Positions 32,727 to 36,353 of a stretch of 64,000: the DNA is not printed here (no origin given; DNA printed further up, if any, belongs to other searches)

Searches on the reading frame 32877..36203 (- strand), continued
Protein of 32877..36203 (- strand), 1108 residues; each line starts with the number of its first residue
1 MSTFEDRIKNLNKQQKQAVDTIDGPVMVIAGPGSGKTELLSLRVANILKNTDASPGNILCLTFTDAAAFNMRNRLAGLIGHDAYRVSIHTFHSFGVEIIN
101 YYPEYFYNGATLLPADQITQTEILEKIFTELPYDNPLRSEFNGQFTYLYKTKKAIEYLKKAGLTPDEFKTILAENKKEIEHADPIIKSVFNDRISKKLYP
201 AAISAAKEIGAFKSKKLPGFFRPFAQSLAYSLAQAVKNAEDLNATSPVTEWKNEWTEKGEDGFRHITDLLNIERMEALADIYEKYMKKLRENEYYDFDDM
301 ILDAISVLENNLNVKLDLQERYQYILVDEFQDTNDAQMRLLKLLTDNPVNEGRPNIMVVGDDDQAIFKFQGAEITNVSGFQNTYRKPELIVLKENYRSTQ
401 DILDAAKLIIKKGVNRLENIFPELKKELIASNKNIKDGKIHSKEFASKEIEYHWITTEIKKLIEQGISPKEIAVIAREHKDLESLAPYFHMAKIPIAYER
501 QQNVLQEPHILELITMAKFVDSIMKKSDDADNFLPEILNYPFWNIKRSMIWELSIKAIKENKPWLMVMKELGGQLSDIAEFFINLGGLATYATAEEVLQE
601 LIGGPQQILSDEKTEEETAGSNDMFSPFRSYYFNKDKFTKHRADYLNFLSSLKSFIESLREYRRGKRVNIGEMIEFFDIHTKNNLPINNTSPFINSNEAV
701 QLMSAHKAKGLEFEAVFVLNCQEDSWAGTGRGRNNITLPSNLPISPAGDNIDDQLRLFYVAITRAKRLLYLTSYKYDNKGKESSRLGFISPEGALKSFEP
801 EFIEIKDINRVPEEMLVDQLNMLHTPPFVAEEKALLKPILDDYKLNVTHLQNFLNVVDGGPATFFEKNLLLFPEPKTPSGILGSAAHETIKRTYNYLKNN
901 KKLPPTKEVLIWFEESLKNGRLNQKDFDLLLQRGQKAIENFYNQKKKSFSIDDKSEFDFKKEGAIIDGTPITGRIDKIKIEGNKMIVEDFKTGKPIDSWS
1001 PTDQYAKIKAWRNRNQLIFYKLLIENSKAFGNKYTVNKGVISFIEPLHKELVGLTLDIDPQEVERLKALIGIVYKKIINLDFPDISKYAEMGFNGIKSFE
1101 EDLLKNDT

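Call 53: predict_structure(alignment_id=A2)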
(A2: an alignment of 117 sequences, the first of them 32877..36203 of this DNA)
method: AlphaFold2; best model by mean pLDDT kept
length: 1108 residues; sequences in the alignment: 117
mean_pLDDT: 85.9   pTM: 0.80
mean pLDDT of the five models: 85.9, 84.5, 82.6, 81.7, 81.1
residues with pLDDT >= 90: 515; 70-90: 503; 50-70: 63; < 50: 27
segments of 3 or more residues with pLDDT < 50: 365-372, 606-623
pLDDT, mean of each block of 10 residues (from residue 1): 85 91 90 81 93 91 83 85 85 87 77 82 93 91 87 92 93 95 93 90 94 88 92 90 89 91 92 94 94 87 92 92 93 86 91 91 54 64 88 84 85 71 73 82 92 93 93 91 86 78 82 94 86 91 90 92 91 90 91 90 56 33 67 78 77 88 84 91 80 70 84 92 82 73 75 84 92 90 86 75 79 76 67 71 91 90 84 83 92 87 93 91 89 94 92 88 85 94 94 91 91 96 89 91 90 94 96 92 86 93 77
secondary structure, 60 per line:
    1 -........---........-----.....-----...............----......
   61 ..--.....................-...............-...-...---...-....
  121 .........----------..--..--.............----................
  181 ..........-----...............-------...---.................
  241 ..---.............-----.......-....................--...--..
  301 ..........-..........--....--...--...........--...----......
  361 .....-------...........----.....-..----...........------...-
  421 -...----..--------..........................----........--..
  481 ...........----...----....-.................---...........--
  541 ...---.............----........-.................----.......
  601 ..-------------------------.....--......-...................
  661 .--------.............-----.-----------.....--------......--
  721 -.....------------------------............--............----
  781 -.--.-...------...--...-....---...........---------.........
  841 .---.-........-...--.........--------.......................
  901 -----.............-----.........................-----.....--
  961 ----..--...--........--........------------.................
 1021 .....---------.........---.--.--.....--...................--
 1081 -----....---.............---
elements in order (helices of 4 or more, strands of 3 or more residues): H2-9 H13-20 E26-30 H36-50 E58-62 H65-85 E87-90 H91-101 E113-115 H117-129 H148-160 H165-190 H196-210 H224-242 H246-255 E256-258 E264-266 H267-270 H272-291 E294-296 H299-310 H312-321 E324-327 H335-345 E355-361 H362-365 H373-383 E388-392 H400-410 E439-447 H448-464 E472-476 H479-491 E496-498 H508-524 H528-538 H547-559 H564-571 H573-589 H594-602 H628-632 H635-640 H642-661 H670-682 E700-704 E713-718 H723-726 H751-762 E765-776 E801-803 H805-808 H812-822 H832-841 H847-854 H861-869 H878-900 H906-918 H924-948 E954-958 E969-971 E974-981 E984-991 H1004-1025 E1035-1043 E1053-1057 H1060-1078 H1086-1089 H1093-1105

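Call 57: fold_search(model_id=the predicted structure, library=pdb)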
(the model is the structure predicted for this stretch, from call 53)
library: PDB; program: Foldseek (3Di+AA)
matches with E <= 10: 793; with E <= 0.001: 92
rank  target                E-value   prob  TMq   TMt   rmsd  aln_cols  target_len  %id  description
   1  4cej_A                3.2e-33  1.00  0.50  0.47  20.3      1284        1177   16  Crystal structure of AddAB-DNA-ADPNP complex at 3 Angstrom resolution (released 2014-03-12)
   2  4cei_A                3.5e-33  1.00  0.50  0.47  20.5      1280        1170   16  Crystal structure of ADPNP-bound AddAB with a forked DNA substrate (released 2014-03-12)
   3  4ceh_A                6.6e-33  1.00  0.51  0.49  20.1      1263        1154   17  Crystal structure of AddAB with a forked DNA substrate (released 2014-03-12)
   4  4c30_I                7.2e-33  1.00  0.39  0.66  11.1       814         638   21  Crystal structure of Deinococcus radiodurans UvrD in complex with DNA, form 2 (released 2013-10-30)
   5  4c30_D                1.9e-32  1.00  0.40  0.67  11.0       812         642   21  Crystal structure of Deinococcus radiodurans UvrD in complex with DNA, form 2 (released 2013-10-30)
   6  4c2t_C                2.2e-32  1.00  0.40  0.66  11.5       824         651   21  Crystal structure of full length Deinococcus radiodurans UvrD in complex with DNA (released 2013-10-30)
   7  4c30_F                3.3e-32  1.00  0.41  0.68  10.9       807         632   21  Crystal structure of Deinococcus radiodurans UvrD in complex with DNA, form 2 (released 2013-10-30)
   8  4c2t_B                9.4e-32  1.00  0.40  0.67  11.1       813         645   21  Crystal structure of full length Deinococcus radiodurans UvrD in complex with DNA (released 2013-10-30)
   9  4c2t_A                1.3e-31  1.00  0.41  0.67  11.4       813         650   21  Crystal structure of full length Deinococcus radiodurans UvrD in complex with DNA (released 2013-10-30)
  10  4c2t_D                1.5e-31  1.00  0.40  0.67  11.1       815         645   22  Crystal structure of full length Deinococcus radiodurans UvrD in complex with DNA (released 2013-10-30)
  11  3pjr_A                1.6e-31  1.00  0.41  0.68  11.7       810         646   23  HELICASE SUBSTRATE COMPLEX (released 1999-04-08)
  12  4c2u_A                1.8e-31  1.00  0.41  0.66  11.1       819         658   21  Crystal structure of Deinococcus radiodurans UvrD in complex with DNA, Form 1 (released 2013-10-30)
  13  1pjr                  1.9e-31  1.00  0.40  0.69  13.1       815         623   23  STRUCTURE OF DNA HELICASE (released 1997-12-03)
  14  4c30_A                1.9e-31  1.00  0.40  0.68  10.9       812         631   21  Crystal structure of Deinococcus radiodurans UvrD in complex with DNA, form 2 (released 2013-10-30)
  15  1qhg                  4.2e-31  1.00  0.40  0.69  13.2       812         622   23  STRUCTURE OF DNA HELICASE MUTANT WITH ADPNP (released 1999-07-13)
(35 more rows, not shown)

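Call 78: search_dna_similar(query=window:32877-36203:-, collection=plasmids, mode=protein, max_rows=15)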
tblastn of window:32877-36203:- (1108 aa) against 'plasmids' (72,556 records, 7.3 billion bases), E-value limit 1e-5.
Records with a match: 2191; places in all: 2376; records where one place covers at least 80% of the query: 3.
Best place of each record, by identity: <60% 2191.
By first word of the organism name: Enterobacter 277; Salmonella 228; Escherichia 195; Klebsiella 175; Ralstonia 139; Sinorhizobium 93; Bacillus 71; Vibrio 63; Rhizobium 56; Citrobacter 55; and 248 more.
By predicted mobility (MOB-suite, as given by PLSDB): conjugative 1088; non-mobilizable 793; mobilizable 310.
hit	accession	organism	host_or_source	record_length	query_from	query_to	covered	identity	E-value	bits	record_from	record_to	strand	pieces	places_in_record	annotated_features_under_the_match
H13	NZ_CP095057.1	Hymenobacter sp. 5414T-23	single cell,air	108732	3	1047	85%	28.3%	9e-68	380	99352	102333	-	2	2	ATP-dependent DNA helicase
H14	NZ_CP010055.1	Hymenobacter sp. DG25B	single cell,soil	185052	3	995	77%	29.7%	4e-60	327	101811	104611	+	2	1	ATP-dependent helicase | PD-(D/E)XK nuclease family protein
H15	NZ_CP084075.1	Fusobacterium vincentii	-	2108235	5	1025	80%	26.1%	1e-20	178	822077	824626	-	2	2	none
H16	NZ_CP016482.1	Picosynechococcus sp. PCC 7117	cell culture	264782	7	905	81%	23.1%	2e-29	135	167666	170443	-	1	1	UvrD-helicase domain-containing protein | PD-(D/E)XK nuclease family protein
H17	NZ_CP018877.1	Priestia megaterium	Camellia oleifera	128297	1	1011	78%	24.0%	2e-27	196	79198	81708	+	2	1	ATP-dependent DNA helicase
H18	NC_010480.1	Picosynechococcus sp. PCC 7002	-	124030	8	905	81%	21.9%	5e-30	137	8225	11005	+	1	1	UvrD-helicase domain-containing protein | PD-(D/E)XK nuclease family protein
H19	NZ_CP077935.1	Staphylococcus aureus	Homo sapiens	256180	8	816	57%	29.2%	1e-33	238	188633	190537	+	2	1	pcrA: DNA helicase PcrA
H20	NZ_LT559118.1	Nonomuraea gerenzanensis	-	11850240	8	816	61%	27.2%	2e-28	211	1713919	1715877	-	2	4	none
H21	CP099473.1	Roseomonas mucosa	Human skin,single cell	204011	8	776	69%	23.9%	1e-32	145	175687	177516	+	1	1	UvrD-helicase domain-containing protein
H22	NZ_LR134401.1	Listeria monocytogenes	Homo sapiens,Vein blood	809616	8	773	57%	28.5%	8e-23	203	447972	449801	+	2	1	pcrA: DNA helicase PcrA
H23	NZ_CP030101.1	Listeria monocytogenes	Environment,water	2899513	8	773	57%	28.5%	9e-23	202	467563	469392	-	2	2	none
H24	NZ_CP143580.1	Enterococcus faecalis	Homo sapiens,bacterial isolate,sonicate ...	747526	8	773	56%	28.5%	7e-27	207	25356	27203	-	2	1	pcrA: DNA helicase PcrA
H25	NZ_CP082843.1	Prevotella nigrescens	-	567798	8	838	62%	25.8%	9e-33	215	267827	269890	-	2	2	UvrD-helicase domain-containing protein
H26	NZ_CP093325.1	Bacillus sp. N5-665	whole organism,peat soil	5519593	1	773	54%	29.8%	2e-31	233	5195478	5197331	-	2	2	none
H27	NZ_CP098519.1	Haloplanus sp. HW8-1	cell culture,salt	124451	12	773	69%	23.2%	5e-24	117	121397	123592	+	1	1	ATP-dependent DNA helicase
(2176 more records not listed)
